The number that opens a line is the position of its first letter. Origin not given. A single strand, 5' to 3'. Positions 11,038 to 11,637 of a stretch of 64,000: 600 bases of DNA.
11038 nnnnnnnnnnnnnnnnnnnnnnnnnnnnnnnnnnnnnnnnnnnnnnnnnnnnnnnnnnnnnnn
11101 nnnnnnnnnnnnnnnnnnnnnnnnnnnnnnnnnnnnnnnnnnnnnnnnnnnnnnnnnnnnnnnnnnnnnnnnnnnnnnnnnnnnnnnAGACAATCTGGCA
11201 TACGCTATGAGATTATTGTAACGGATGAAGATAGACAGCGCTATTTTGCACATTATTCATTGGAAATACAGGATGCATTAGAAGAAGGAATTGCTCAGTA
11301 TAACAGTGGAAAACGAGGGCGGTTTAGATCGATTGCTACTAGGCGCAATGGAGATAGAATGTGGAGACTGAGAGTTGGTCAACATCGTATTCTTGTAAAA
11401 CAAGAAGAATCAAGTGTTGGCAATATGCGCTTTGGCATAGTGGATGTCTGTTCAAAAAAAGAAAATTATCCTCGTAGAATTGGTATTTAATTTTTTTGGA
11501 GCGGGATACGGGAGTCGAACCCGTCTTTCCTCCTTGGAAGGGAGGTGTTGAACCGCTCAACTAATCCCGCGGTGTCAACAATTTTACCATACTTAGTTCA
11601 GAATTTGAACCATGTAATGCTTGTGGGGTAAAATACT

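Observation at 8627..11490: HD-domain protein plus 665-aa protein ending in a RelE/ParE-like domain: an unrecognised two-gene module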

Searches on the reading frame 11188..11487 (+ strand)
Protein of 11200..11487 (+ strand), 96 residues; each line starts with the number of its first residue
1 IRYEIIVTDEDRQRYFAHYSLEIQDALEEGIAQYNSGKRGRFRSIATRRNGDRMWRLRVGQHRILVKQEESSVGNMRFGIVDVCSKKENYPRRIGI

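Call 4: search_protein_families(library=pfam, proteins=[window:11200-11487:+], max_evalue=1)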
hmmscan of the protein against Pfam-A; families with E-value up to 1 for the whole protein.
window:11200-11487:+ (96 aa): 2 families
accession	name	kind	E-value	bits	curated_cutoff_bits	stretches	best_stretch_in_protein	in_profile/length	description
PF05016.21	ParE_toxin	-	0.032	15.2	23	1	18-69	27-72/89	ParE toxin of type II toxin-antitoxin system, parDE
PF19482.4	DUF6018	-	0.094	13.2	25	1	3-59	38-93/117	Family of unknown function (DUF6018)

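Call 5: search_protein_families(library=ncbifam, proteins=[window:11200-11487:+], max_evalue=1)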
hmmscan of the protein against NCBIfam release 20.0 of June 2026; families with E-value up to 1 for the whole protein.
window:11200-11487:+ (96 aa): 0 families

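Call 6: search_protein_families(library=padloc, proteins=[window:11200-11487:+], max_evalue=1)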
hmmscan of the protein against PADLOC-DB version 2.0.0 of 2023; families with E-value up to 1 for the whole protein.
window:11200-11487:+ (96 aa): 0 families

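Call 23: search_protein_families(library=phrogs, proteins=[window:11200-11487:+], max_evalue=1)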
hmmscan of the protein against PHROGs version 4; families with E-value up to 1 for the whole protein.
window:11200-11487:+ (96 aa): 1 family
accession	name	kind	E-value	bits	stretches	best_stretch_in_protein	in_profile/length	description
phrog_1213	-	moron, auxiliary metabolic gene and host takeover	0.018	16.6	1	14-69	13-69/88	RelE-like toxin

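Call 47: search_protein_families(library=pfam, alignment_id=A4, max_evalue=0.1)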
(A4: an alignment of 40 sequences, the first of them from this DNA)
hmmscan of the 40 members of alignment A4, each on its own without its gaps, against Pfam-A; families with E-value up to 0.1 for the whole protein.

A. member 1, seq(100 aa): 2 families
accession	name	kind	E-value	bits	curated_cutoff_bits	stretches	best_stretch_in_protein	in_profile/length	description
PF19482.4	DUF6018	-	0.033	14.6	25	1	3-63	34-93/117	Family of unknown function (DUF6018)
PF05016.21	ParE_toxin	-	0.036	15.1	23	1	22-73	27-72/89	ParE toxin of type II toxin-antitoxin system, parDE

B. families by the number of members that match (of 40 scanned): 14 families
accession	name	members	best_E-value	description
PF05016.21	ParE_toxin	5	0.003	ParE toxin of type II toxin-antitoxin system, parDE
PF05973.20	Gp49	4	0.0027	Phage derived protein Gp49-like (DUF891)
PF13551.12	HTH_29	1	0.0038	Winged helix-turn helix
PF02375.23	JmjN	1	0.025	jmjN domain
PF09366.15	DUF1997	1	0.032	Protein of unknown function (DUF1997)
PF19482.4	DUF6018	1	0.033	Family of unknown function (DUF6018)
PF01710.22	HTH_Tnp_IS630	1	0.041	Transposase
PF09269.16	DUF1967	1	0.061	Domain of unknown function (DUF1967)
PF21205.3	Rep3_C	1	0.07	Initiator Rep protein, WH2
PF04741.18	InvH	1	0.073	InvH outer membrane lipoprotein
PF07435.16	YycH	1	0.08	YycH protein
PF15595.11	Imm51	1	0.086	Immunity protein 51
PF16556.11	IL17R_fnIII_D1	1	0.093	Interleukin-17 receptor, fibronectin-III-like domain 1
PF13026.12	DUF3887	1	0.098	Protein of unknown function (DUF3887)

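Call 48: search_solved_structures(query=A4, max_evalue=10, show_alignments=3)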
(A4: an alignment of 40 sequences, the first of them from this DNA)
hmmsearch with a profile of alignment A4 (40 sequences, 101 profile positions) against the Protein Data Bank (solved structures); distinct sequences matched with E-value up to 10: 9.
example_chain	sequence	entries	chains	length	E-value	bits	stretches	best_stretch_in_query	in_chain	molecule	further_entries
1wmi_A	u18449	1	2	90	0.024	18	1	15-97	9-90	hypothetical protein PHS013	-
9g12_A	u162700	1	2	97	0.2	15.1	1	53-98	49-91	Toxin RelE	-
6ixz_A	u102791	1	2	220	0.25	14.8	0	22-43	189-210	Sortase family protein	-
3g5o_B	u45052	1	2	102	0.7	13.3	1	53-98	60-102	Uncharacterized protein Rv2866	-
2xrh_A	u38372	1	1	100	0.77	13.2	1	9-48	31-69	PROTEIN HP0721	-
2khe_A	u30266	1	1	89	0.88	13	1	31-97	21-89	Toxin-like protein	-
2ami_A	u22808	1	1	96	0.9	13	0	6-51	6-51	Caltractin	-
8tno_A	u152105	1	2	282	2.4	11.6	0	21-63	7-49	UNC_239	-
4uos_A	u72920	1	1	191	6.9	10.1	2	13-59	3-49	DESIGNED HELICAL BUNDLE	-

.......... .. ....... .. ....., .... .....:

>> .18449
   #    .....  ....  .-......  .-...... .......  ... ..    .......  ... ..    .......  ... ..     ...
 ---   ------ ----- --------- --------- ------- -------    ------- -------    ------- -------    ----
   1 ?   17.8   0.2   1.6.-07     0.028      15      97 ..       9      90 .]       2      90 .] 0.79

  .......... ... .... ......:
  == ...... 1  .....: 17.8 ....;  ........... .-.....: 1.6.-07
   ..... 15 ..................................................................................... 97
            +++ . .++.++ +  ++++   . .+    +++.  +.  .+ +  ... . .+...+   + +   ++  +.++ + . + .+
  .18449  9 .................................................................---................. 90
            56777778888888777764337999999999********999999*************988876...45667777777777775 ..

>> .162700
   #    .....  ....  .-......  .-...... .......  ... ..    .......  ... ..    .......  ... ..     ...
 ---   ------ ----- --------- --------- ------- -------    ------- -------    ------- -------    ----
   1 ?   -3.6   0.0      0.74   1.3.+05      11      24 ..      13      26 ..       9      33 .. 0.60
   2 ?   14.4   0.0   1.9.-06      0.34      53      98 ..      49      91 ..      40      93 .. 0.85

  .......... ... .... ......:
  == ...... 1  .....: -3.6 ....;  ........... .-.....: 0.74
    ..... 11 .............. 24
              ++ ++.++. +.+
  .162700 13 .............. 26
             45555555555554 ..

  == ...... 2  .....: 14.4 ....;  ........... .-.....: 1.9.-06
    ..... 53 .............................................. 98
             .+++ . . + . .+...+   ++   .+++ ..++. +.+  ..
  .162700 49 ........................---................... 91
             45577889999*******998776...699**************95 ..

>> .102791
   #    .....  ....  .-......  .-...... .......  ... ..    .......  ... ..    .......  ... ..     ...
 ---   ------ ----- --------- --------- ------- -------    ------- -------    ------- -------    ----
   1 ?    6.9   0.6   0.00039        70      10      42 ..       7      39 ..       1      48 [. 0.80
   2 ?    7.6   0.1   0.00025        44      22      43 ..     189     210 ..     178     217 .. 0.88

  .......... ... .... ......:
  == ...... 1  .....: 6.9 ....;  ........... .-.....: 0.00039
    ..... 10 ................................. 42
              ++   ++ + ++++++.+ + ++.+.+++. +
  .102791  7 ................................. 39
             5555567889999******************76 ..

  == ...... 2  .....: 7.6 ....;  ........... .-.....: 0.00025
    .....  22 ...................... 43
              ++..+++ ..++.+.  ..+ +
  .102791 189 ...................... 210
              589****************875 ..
